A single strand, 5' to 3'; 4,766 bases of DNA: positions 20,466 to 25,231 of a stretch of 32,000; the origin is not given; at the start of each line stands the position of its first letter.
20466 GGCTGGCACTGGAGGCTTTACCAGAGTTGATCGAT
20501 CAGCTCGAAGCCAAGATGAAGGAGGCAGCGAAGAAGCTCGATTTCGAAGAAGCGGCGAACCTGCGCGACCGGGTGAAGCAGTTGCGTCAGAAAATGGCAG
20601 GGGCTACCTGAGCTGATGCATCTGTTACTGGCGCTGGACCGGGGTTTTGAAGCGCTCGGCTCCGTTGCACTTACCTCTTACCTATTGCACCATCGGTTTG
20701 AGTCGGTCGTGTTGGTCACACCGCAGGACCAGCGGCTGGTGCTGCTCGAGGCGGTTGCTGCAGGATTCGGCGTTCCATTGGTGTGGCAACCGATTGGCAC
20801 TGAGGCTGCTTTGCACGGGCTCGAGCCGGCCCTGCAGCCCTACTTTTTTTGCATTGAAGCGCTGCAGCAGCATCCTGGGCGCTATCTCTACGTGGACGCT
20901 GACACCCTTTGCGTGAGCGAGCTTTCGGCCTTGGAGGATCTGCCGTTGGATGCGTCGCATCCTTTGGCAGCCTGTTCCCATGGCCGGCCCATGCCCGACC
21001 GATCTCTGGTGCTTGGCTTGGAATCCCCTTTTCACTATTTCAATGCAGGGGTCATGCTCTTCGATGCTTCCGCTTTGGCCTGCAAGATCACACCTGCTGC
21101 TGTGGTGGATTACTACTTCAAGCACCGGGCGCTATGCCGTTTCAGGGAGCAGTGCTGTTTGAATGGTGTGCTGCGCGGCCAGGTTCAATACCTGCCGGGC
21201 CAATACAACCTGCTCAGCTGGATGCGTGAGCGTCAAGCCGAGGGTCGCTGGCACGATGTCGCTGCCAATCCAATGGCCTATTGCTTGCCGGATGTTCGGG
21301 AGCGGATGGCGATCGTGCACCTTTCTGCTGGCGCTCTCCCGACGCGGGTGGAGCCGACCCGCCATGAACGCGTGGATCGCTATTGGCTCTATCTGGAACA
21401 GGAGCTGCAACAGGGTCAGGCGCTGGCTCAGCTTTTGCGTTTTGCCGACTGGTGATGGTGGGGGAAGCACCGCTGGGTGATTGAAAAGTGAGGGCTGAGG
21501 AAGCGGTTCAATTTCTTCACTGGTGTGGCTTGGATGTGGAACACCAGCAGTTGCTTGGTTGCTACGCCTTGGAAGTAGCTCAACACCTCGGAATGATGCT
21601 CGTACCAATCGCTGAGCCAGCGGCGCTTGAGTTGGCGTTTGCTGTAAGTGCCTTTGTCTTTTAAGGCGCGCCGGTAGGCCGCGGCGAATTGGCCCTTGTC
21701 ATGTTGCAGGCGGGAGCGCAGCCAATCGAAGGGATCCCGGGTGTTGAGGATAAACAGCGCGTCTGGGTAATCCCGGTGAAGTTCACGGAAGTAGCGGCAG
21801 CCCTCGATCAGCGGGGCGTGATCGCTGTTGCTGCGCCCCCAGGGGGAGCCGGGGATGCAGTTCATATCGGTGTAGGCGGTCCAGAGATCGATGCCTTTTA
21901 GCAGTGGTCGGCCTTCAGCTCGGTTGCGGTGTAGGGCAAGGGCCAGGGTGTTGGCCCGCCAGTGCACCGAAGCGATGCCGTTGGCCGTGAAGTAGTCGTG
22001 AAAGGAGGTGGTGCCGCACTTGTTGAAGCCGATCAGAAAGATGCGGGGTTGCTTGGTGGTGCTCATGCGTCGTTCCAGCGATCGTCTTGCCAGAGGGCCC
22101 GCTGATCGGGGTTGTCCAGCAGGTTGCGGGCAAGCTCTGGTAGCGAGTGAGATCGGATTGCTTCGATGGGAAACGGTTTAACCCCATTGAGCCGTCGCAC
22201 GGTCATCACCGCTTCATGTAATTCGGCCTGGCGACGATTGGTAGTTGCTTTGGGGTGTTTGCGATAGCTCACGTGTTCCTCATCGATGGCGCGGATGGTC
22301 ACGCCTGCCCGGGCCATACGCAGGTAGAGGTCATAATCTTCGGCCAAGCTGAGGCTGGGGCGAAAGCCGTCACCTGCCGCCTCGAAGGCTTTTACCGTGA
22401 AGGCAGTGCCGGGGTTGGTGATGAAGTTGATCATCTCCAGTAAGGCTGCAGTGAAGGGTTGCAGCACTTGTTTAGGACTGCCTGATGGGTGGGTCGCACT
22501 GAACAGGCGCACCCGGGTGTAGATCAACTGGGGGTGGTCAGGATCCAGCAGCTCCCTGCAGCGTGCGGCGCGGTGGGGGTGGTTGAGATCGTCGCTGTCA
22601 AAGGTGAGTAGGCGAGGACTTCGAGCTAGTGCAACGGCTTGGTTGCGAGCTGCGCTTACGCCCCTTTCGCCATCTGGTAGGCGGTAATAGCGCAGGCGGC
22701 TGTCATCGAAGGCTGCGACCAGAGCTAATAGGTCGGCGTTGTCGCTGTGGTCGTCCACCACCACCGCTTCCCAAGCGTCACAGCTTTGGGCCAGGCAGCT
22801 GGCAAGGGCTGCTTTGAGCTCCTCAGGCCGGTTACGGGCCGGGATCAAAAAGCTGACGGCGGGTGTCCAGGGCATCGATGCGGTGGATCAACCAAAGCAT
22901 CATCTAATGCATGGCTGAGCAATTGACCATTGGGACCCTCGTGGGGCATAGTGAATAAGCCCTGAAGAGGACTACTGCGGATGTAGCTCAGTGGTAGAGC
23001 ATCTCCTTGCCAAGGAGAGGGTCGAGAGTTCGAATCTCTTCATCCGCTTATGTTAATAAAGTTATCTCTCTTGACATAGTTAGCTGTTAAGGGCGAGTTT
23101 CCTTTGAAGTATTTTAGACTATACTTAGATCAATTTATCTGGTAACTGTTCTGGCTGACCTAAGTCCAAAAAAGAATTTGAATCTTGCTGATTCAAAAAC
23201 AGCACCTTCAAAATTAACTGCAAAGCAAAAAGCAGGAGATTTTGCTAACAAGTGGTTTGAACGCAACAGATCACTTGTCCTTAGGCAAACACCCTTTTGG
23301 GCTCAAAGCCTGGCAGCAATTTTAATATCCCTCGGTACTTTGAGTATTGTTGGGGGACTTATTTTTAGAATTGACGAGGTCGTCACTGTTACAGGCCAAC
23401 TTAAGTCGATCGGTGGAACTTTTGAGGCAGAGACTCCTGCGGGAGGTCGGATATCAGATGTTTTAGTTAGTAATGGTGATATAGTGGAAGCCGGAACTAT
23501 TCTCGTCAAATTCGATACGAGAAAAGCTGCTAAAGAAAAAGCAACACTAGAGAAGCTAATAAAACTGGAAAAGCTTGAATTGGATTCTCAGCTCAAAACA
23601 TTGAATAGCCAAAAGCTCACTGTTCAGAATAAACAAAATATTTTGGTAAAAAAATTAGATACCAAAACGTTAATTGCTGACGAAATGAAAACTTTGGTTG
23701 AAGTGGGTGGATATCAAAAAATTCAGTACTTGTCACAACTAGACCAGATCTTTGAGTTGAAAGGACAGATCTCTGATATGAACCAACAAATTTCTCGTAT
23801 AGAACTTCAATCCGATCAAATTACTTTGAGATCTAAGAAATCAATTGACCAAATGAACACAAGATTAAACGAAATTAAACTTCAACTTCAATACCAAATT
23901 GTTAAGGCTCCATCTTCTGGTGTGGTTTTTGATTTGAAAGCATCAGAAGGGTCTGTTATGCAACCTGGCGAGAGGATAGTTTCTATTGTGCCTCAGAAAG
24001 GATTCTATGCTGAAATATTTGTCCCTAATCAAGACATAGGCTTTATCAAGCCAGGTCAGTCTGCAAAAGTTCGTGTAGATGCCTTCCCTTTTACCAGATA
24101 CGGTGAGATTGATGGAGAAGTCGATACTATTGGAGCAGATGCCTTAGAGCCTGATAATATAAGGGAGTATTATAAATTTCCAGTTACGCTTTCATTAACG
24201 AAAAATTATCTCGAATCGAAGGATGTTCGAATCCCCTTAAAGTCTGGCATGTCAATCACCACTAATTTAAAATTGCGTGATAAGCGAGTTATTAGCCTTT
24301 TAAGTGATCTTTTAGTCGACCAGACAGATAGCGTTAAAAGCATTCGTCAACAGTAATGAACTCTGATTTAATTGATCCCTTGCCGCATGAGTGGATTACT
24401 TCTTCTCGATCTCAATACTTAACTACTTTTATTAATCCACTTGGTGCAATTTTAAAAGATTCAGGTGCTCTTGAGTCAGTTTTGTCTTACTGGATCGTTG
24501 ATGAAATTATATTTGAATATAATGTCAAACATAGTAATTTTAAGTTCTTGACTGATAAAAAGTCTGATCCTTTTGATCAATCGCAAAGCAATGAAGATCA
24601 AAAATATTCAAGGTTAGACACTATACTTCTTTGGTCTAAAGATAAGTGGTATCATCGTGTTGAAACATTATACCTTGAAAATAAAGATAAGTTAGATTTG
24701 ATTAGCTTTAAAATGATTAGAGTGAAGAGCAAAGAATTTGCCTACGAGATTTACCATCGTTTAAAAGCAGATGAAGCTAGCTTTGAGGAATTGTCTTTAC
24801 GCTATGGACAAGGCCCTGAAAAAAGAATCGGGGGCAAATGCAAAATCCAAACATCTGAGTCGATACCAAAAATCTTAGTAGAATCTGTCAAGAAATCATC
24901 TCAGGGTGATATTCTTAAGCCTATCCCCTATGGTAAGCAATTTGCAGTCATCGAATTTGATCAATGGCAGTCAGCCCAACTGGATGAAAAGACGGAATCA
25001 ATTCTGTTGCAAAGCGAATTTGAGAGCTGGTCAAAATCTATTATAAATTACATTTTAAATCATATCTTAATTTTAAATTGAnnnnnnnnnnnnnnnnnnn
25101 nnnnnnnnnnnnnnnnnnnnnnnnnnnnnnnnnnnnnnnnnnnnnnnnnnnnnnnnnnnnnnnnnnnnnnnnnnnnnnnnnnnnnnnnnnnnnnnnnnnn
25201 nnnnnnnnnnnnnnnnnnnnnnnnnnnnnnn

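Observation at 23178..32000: Island-borne export plus surface-protein cassette: HlyD / parvulin-like / cNMP-C39like-ABC facing GT4 -> Ca-binding-repeat protein, with a TPR neighbour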

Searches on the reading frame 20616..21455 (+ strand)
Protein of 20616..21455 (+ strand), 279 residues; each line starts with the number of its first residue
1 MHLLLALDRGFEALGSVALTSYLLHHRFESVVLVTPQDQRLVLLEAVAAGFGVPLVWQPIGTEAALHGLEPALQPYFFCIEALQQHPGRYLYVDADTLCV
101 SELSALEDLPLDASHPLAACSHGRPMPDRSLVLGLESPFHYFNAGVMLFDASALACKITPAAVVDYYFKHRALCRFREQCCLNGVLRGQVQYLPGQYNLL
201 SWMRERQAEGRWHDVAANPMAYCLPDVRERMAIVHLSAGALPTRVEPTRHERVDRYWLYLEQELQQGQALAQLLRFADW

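Call 3: search_protein_families(library=pfam, proteins=[window:20616-21455:+], max_evalue=0.01)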
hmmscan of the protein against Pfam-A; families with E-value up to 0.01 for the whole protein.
window:20616-21455:+ (279 aa): 1 family
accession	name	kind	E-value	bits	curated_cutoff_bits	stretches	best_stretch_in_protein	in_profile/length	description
PF01501.26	Glyco_transf_8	-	3e-13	50.4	24.3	1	89-218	101-224/253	Glycosyl transferase family 8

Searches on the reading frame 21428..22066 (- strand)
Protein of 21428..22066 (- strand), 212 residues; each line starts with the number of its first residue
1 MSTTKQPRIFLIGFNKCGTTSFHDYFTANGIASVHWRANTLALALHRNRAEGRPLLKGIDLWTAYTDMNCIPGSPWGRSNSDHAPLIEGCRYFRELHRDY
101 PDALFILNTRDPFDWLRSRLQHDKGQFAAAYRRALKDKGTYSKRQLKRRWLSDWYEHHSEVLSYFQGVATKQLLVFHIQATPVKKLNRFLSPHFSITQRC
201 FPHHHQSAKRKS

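Call 3: search_protein_families(library=pfam, proteins=[window:21428-22066:-], max_evalue=0.01)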
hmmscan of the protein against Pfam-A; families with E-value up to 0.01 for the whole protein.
window:21428-22066:- (212 aa): 2 families
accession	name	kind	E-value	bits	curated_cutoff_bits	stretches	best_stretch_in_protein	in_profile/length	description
PF17784.7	Sulfotransfer_4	-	7.1e-11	42.8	22.8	1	89-118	77-106/215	Sulfotransferase domain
PF13469.12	Sulfotransfer_3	-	1.3e-05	26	27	0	91-157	113-171/216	Sulfotransferase family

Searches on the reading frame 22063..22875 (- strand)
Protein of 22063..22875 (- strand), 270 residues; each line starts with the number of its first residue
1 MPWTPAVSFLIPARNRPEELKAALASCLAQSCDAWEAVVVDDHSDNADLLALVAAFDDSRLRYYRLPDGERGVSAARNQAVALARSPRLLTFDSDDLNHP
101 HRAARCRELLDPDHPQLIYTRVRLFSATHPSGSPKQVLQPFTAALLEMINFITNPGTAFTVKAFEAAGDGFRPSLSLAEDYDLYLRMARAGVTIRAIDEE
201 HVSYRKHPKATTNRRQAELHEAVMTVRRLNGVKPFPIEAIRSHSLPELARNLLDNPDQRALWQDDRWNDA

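Call 3: search_protein_families(library=pfam, proteins=[window:22063-22875:-], max_evalue=0.01)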
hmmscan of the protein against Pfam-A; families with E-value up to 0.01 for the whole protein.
window:22063-22875:- (270 aa): 4 families
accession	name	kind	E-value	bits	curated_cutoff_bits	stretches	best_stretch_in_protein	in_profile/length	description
PF00535.33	Glycos_transf_2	-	7.2e-21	75.3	23.3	1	8-130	1-124/168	Glycosyl transferase family 2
PF13641.12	Glyco_tranf_2_3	-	1.5e-10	41.9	27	1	5-196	1-203/230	Glycosyltransferase like family 2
PF13632.12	Glyco_trans_2_3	-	5.4e-05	23.5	27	1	152-209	72-127/198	Glycosyl transferase family group 2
PF10111.15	Glyco_tranf_2_2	-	0.0024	17.8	27.3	0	33-101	28-97/276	Glycosyltransferase like family 2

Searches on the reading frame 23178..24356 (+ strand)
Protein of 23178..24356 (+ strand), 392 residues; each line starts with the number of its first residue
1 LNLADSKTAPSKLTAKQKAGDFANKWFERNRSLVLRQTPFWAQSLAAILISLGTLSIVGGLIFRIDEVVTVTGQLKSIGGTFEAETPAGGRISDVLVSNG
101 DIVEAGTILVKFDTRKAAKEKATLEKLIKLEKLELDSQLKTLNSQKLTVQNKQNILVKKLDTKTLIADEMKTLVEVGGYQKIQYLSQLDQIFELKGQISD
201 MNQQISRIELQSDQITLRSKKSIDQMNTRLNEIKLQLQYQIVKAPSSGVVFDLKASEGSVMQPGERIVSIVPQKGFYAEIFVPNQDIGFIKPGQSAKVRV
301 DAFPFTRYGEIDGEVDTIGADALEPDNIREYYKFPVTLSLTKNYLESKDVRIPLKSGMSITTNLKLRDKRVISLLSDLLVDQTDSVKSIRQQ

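Call 3: search_protein_families(library=pfam, proteins=[window:23178-24356:+], max_evalue=0.01)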
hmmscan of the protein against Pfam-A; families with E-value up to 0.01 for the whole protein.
window:23178-24356:+ (392 aa): 4 families
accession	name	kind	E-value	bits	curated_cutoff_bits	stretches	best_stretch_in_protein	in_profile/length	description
PF13437.12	HlyD_3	-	2.1e-23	83.5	22.2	1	242-357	2-106/106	HlyD family secretion protein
PF16576.10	HlyD_D23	-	4.6e-14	52.7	30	1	88-319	26-185/214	Barrel-sandwich domain of CusB or HlyD membrane-fusion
PF00364.28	Biotin_lipoyl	-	1.9e-06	28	22.1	0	85-111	46-72/73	Biotin-requiring enzyme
PF13533.13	Biotin_lipoyl_2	-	0.00057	20.1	29.8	1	87-113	6-32/32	Biotin-lipoyl like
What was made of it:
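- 23178..24356 (+): HlyD-family membrane-fusion protein (392 aa) with one N-terminal transmembrane segment. PF13437 at 83.5 bits (call 3).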

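Call 5: search_protein_families(library=ncbifam, proteins=[window:23178-24356:+], max_evalue=0.1)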
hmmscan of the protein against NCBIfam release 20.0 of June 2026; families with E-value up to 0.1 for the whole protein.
window:23178-24356:+ (392 aa): 18 families
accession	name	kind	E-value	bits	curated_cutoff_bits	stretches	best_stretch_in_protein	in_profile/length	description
TIGR01843.1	type_I_hlyD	subfamily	6.2e-47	160.5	208.65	3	220-383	251-415/422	HlyD family type I secretion periplasmic adaptor subunit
TIGR00998.1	8a0101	subfamily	5.8e-20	71.5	390.8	1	89-352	50-326/334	EmrA/EmrK family multidrug efflux transporter periplasmic adaptor subunit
TIGR01730.1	RND_mfp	subfamily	2.6e-18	66.1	94.9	2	203-319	97-211/322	efflux RND transporter periplasmic adaptor subunit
TIGR02971.1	heterocyst_DevB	subfamily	1.2e-15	57.7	129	2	128-319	104-279/327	ABC exporter membrane fusion protein, DevB family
NF007785.0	PRK10476.1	equivalog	1.8e-13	50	376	1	87-331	54-297/347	multidrug transporter subunit MdtN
TIGR03794.1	NHLM_micro_HlyD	equivalog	6.2e-13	48.4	156.2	2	118-319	145-337/421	NHLP bacteriocin system secretion protein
NF002939.0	PRK03598.1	equivalog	4.8e-09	35.8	393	1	89-308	52-273/332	secretion protein HlyD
NF007850.1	PRK10559.1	equivalog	1.9e-08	33.8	400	1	205-321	112-225/303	p-hydroxybenzoic acid efflux pump subunit AaeA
NF011715.0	PRK15136.1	equivalog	2.5e-07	29.7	563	1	89-363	69-348/390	multidrug efflux MFS transporter periplasmic adaptor subunit EmrA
TIGR00999.1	8a0102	subfamily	1.2e-06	27.9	319.3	1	203-302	53-155/271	CzcB/NccB family metal efflux transporter periplasmic adaptor subunit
NF008814.0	PRK11854.1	equivalog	0.0008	17.9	722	1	83-127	251-295/637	pyruvate dehydrogenase complex dihydrolipoyllysine-residue acetyltransferase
NF045904.1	RND-peri-MexE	equivalog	0.0025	16.8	714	0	65-172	48-153/390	multidrug efflux RND transporter periplasmic adaptor subunit MexE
NF047997.1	SurfProtEsp73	equivalog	0.0026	16.1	1200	1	108-236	290-419/672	ECH_0525 family surface protein Esp73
NF004547.1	PRK05889.1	equivalog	0.0027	17.8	75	0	89-109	47-67/71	biotin/lipoyl-binding carrier protein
NF005457.0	PRK07051.1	equivalog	0.0029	17.8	87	0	83-113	49-79/80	acetyl-CoA carboxylase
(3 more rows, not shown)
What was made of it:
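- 23178..24356 (+): TIGR01843 type_I_hlyD scores 160.5 bits, below its curated cutoff of 208.65 (call 5).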

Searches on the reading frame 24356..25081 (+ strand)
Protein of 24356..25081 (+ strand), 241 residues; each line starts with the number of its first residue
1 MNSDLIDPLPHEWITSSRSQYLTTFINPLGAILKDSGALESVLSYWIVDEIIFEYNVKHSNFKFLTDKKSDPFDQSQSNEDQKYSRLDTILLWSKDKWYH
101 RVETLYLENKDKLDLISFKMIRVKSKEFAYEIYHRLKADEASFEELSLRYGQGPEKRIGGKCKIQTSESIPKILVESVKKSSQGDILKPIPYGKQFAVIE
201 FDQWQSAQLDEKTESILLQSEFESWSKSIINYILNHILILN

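Call 3: search_protein_families(library=pfam, proteins=[window:24356-25081:+], max_evalue=0.01)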
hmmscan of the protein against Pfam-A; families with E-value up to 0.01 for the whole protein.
window:24356-25081:+ (241 aa): 1 family
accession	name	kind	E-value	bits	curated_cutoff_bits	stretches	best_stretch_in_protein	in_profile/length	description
PF00639.27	Rotamase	-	3.2e-05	25.3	21.7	1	124-201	17-95/97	PPIC-type PPIASE domain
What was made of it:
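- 24356..25081 (+): Small cytoplasmic parvulin-like protein (241 aa), the 'SurA' of group I clusters and probably a pseudo-PPIase or chaperone. PF00639 Rotamase at 25.3 bits (cutoff 21.7; call 3).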

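Call 5: search_protein_families(library=ncbifam, proteins=[window:24356-25081:+], max_evalue=0.1)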
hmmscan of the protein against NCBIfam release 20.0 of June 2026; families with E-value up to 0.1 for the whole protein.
window:24356-25081:+ (241 aa): 2 families
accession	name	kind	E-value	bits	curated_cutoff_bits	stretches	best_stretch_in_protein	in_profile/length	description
TIGR04500.1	PpiC_rel_mature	subfamily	0.0082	15.4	180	1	156-225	256-325/340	TIGR04500 family putative peptide maturation system protein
NF008038.0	PRK10770.1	equivalog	0.023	13.5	394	1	128-203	198-272/431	peptidylprolyl isomerase SurA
